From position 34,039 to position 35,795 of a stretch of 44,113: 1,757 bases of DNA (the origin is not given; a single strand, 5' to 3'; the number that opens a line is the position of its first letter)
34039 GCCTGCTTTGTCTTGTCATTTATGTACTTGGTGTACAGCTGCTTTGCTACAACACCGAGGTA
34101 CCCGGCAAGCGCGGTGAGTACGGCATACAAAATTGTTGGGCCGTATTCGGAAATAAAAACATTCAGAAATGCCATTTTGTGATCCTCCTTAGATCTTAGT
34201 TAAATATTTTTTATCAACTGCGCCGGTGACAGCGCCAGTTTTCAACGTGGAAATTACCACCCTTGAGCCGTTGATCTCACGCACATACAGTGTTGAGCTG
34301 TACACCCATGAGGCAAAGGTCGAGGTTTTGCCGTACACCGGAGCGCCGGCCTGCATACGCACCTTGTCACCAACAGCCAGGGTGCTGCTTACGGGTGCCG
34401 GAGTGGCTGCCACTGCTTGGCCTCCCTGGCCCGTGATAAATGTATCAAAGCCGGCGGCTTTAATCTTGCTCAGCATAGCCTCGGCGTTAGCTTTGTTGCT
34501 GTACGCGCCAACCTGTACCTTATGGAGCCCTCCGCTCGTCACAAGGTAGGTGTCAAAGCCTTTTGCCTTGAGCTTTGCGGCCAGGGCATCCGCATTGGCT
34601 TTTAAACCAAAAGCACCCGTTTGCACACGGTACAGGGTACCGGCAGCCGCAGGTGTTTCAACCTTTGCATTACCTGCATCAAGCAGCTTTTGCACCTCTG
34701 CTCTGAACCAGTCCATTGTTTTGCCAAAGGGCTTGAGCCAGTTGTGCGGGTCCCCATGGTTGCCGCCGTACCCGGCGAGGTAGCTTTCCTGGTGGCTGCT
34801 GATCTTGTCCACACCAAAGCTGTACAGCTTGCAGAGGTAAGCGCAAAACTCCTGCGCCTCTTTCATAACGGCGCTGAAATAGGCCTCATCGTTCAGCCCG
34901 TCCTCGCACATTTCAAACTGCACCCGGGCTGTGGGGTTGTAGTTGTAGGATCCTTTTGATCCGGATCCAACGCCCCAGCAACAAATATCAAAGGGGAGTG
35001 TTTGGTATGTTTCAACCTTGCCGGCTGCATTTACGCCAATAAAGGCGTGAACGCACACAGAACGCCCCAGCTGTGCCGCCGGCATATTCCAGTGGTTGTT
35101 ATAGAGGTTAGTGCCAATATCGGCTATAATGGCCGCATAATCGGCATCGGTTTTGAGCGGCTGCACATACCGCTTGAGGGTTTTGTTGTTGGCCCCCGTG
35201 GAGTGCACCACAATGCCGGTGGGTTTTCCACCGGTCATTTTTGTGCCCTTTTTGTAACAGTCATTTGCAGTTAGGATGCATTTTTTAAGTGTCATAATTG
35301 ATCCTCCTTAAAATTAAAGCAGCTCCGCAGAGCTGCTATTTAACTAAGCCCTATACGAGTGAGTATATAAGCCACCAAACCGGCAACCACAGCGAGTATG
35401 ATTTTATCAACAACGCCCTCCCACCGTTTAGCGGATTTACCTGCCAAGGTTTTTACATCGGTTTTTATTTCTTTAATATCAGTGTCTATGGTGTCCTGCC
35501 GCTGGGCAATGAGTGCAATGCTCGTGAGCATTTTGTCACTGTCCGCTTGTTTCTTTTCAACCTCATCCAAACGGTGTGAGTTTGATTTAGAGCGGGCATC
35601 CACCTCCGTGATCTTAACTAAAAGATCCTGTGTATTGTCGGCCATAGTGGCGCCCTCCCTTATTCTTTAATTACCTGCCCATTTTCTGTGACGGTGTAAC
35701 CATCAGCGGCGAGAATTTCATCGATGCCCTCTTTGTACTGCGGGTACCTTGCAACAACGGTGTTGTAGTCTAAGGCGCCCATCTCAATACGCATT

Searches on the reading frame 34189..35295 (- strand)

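Call 9: search_protein_families(library=pfam, proteins=[window:34189-35295:-], max_evalue=0.01)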
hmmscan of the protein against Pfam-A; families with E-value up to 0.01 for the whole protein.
window:34189-35295:- (368 aa): 2 families
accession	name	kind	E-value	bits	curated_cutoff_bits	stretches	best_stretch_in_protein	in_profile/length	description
PF05036.18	SPOR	-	7.8e-19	68.2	21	1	219-287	2-74/76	SPOR domain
PF01510.30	Amidase_2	-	1.4e-10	42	26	1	23-184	3-130/131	N-acetylmuramoyl-L-alanine amidase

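Call 10: search_protein_families(library=phrogs, proteins=[window:34189-35295:-], max_evalue=0.001)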
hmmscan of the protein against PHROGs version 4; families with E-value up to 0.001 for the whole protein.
window:34189-35295:- (368 aa): 12 families
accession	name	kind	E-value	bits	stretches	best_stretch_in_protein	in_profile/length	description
phrog_15001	-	lysis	1.4e-70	239.3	1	1-292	15-292/367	endolysin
phrog_20388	-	lysis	1.2e-24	88.2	1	179-326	336-480/527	endolysin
phrog_5182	-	lysis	1.4e-19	71.8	1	2-218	10-204/321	endolysin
phrog_1794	-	lysis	8.1e-18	65.9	1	75-230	81-213/336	amidase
phrog_2338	-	lysis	5.6e-12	46.7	1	92-213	64-186/346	endolysin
phrog_833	-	lysis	3.1e-10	41.2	1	16-216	21-189/294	endolysin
phrog_880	-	lysis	4.9e-10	40.4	1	16-216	184-347/435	endolysin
phrog_7698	-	lysis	1.9e-09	38.7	1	141-301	104-271/316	endolysin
phrog_670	-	lysis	6.4e-08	32.9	1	24-217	112-266/596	endolysin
phrog_3088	-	lysis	8.2e-08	33.3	1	95-273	62-235/248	amidase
phrog_1110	-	lysis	1.9e-05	25.2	1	88-211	55-180/301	endolysin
phrog_32808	-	unknown function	5.6e-05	24.5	0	261-288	26-53/79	-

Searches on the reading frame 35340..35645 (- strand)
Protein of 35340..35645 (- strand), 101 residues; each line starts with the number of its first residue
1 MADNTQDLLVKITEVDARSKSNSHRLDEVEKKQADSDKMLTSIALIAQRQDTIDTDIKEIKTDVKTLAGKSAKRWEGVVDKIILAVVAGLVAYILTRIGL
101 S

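Call 9: search_protein_families(library=pfam, proteins=[window:35340-35645:-], max_evalue=0.01)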
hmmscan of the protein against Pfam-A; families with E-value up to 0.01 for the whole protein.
window:35340-35645:- (101 aa): 3 families
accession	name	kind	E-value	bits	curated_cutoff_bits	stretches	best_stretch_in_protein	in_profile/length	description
PF01076.25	Mob_Pre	-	0.0035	17.6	25.5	1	10-79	12-79/196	Plasmid recombination enzyme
PF24073.1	DUF7365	-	0.0046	17.5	27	1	8-67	45-97/101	Coiled-coil region of unknown function (DUF7365)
PF09311.16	Rab5-bind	-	0.0046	16.9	33.6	1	1-74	53-127/307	Rabaptin-like protein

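Call 10: search_protein_families(library=phrogs, proteins=[window:35340-35645:-], max_evalue=0.001)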
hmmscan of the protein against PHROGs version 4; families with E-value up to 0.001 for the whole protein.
window:35340-35645:- (101 aa): 2 families
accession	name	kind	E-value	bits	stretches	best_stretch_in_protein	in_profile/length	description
phrog_937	-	other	7.8e-15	56.2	1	2-100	3-112/115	hemolysin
phrog_1193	-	other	4e-07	30.9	1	42-98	28-70/76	hemolysin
